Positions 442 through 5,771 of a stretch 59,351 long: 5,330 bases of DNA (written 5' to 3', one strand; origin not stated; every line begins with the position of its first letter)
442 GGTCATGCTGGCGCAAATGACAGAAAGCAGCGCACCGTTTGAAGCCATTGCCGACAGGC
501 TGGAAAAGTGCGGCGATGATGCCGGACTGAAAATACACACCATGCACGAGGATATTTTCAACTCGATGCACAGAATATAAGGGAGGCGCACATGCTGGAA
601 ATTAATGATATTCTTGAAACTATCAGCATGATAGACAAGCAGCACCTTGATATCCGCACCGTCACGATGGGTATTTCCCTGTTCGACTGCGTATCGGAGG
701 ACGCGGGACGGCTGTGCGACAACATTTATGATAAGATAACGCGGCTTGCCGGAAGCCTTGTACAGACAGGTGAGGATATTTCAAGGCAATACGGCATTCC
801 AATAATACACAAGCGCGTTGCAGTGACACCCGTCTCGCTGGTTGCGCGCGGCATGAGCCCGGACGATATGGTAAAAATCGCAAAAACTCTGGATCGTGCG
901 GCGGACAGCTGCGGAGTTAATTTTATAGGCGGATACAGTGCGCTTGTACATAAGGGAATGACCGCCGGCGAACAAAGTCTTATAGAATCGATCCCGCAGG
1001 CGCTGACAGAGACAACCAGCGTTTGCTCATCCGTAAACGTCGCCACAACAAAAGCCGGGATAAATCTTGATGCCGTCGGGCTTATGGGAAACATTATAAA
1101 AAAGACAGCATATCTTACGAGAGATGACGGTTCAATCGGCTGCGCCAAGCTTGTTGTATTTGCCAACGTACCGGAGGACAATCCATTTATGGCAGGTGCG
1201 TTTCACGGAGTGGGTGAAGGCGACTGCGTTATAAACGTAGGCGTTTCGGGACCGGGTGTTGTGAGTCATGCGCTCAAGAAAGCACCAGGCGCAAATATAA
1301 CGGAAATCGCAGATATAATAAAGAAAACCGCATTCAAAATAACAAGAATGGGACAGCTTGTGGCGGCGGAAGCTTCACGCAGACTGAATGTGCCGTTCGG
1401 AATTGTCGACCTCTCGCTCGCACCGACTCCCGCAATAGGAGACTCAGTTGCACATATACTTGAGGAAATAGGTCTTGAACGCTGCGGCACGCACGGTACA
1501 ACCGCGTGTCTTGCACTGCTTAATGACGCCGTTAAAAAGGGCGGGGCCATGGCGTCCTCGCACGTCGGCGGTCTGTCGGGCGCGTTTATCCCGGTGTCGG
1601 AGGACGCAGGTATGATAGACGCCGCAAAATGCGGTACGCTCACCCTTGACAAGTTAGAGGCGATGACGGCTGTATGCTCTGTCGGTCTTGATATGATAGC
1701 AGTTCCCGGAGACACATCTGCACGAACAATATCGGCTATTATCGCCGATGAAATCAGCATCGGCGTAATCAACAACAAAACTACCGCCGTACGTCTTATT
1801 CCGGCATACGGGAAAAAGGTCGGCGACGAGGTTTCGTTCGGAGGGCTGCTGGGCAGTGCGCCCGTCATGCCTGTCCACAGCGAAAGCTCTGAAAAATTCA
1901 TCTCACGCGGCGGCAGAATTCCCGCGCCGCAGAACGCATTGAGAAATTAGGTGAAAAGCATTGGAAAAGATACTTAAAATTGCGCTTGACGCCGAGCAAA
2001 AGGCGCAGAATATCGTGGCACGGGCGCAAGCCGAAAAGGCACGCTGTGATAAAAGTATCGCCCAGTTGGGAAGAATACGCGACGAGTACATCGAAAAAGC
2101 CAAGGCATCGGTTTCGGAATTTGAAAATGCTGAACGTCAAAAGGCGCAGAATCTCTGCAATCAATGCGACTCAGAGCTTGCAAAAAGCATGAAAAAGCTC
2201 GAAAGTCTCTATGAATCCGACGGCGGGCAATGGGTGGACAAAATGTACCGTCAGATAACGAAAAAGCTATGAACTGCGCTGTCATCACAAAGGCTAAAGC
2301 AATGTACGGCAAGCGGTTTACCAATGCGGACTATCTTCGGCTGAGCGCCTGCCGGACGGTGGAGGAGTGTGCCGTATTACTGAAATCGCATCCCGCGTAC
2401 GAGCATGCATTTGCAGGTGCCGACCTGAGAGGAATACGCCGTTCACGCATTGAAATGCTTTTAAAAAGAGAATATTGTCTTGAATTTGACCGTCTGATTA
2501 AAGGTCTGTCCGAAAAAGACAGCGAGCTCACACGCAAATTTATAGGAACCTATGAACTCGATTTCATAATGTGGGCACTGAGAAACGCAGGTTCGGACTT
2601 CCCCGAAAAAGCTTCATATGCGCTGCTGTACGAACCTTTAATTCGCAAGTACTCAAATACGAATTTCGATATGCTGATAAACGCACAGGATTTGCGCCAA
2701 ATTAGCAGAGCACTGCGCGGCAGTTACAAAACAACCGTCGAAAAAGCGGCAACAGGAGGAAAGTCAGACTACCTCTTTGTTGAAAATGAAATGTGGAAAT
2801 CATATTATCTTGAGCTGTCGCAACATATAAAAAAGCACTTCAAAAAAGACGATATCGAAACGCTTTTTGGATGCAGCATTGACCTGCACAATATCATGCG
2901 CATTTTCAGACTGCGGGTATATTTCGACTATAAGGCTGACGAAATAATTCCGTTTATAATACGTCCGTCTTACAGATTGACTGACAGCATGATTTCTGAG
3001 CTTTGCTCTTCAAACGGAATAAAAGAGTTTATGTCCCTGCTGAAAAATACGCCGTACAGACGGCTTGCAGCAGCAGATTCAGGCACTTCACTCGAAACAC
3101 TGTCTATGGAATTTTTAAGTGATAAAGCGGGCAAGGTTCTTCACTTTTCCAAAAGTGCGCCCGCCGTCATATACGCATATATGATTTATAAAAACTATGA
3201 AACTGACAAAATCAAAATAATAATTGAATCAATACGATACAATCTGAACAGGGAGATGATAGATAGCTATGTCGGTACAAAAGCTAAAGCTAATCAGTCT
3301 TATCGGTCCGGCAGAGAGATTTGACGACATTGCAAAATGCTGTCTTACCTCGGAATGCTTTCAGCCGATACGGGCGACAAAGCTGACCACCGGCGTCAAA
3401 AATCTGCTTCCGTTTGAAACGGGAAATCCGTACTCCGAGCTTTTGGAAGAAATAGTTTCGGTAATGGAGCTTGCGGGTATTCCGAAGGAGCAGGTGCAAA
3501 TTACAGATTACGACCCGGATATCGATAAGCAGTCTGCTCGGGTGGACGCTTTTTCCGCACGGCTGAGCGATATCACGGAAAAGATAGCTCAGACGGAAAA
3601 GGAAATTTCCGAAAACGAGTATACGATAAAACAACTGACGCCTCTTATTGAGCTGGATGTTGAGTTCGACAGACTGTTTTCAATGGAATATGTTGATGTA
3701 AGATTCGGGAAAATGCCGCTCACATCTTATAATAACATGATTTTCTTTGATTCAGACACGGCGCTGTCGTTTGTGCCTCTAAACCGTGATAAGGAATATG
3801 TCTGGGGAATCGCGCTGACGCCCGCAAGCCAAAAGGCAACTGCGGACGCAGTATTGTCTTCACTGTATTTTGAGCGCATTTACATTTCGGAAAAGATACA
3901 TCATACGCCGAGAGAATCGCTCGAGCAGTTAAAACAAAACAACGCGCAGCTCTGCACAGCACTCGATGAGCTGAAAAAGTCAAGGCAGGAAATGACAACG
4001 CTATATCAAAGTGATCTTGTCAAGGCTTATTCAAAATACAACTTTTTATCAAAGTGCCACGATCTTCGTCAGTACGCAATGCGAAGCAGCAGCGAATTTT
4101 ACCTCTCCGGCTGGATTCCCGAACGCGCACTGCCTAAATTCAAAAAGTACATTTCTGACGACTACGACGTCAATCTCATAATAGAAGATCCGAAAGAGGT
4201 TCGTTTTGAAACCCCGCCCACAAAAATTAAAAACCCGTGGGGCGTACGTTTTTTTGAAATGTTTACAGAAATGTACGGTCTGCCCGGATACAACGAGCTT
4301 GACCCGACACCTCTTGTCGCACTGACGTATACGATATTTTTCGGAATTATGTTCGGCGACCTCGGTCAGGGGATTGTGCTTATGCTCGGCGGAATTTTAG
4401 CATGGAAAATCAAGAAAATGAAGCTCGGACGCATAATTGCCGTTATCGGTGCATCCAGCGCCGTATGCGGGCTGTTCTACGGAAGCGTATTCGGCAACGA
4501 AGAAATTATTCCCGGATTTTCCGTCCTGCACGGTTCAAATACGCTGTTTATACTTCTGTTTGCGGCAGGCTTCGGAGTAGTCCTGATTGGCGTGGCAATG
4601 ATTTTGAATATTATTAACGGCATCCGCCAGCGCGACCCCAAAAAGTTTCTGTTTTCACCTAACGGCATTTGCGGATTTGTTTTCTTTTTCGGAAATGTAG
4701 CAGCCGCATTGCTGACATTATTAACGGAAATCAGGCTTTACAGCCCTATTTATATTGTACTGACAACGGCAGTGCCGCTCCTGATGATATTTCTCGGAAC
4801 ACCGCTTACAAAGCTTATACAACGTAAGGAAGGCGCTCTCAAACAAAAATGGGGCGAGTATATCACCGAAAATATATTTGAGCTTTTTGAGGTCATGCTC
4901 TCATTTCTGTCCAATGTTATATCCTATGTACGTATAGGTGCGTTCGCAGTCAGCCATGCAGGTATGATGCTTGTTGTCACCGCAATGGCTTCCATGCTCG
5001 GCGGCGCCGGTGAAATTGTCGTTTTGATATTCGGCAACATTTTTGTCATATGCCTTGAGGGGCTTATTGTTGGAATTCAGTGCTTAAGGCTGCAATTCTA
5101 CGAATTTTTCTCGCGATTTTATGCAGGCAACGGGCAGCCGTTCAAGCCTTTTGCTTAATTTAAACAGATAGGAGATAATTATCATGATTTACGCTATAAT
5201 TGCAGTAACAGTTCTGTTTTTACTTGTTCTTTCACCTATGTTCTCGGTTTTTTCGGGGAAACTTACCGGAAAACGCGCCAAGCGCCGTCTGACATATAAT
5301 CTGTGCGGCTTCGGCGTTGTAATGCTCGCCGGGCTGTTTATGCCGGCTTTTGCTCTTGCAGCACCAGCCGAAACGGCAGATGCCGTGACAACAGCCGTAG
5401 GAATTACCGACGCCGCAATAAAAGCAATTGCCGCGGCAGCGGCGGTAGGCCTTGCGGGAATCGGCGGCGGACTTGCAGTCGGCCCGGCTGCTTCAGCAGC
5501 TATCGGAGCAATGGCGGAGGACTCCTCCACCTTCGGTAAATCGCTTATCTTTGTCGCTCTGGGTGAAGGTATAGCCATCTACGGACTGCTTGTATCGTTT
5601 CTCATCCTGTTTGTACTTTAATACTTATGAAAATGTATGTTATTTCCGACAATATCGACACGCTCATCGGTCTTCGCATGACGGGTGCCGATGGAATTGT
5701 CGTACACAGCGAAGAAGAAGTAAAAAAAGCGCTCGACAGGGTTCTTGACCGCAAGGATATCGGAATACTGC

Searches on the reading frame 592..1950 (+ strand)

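Call 16: search_protein_families(library=pfam, proteins=[window:592-1950:+], max_evalue=0.001)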
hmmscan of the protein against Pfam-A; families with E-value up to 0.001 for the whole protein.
window:592-1950:+ (452 aa): 1 family
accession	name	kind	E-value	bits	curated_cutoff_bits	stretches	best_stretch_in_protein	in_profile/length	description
PF05167.17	DUF711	-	1.5e-196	653.6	25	1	13-422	2-412/413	Uncharacterised ACR (DUF711)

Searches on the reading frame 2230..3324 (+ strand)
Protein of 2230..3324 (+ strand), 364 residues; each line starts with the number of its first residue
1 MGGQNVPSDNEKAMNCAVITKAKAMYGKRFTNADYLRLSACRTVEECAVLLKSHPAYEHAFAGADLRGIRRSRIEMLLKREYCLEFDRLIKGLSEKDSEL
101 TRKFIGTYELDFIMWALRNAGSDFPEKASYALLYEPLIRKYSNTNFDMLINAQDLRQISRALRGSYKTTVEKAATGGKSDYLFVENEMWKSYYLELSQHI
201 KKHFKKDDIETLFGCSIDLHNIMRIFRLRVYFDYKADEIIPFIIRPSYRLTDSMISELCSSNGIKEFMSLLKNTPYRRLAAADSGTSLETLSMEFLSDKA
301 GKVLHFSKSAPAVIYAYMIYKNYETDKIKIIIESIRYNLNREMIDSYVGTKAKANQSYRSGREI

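Call 16: search_protein_families(library=pfam, proteins=[window:2230-3324:+], max_evalue=0.001)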
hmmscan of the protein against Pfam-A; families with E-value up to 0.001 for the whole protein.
window:2230-3324:+ (364 aa): 1 family
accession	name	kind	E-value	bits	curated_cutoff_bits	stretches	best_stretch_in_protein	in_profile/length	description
PF01992.21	vATP-synt_AC39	-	2.6e-48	165.5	29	1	19-347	2-339/339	ATP synthase (C/AC39) subunit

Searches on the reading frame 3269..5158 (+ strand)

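Call 16: search_protein_families(library=pfam, proteins=[window:3269-5158:+], max_evalue=0.001)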
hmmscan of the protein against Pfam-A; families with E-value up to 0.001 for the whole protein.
window:3269-5158:+ (629 aa): 1 family
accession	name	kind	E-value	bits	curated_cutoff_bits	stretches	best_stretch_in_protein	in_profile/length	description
PF01496.24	V_ATPase_I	-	6.8e-27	94.2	30.7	2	203-383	233-419/815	V-type ATPase 116kDa subunit family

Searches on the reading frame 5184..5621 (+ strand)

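Call 16: search_protein_families(library=pfam, proteins=[window:5184-5621:+], max_evalue=0.001)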
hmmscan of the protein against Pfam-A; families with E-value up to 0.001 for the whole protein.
window:5184-5621:+ (145 aa): 1 family
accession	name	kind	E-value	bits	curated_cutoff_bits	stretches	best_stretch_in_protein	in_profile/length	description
PF00137.26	ATP-synt_C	-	2.7e-15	56.8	24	1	82-141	1-60/60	ATP synthase subunit C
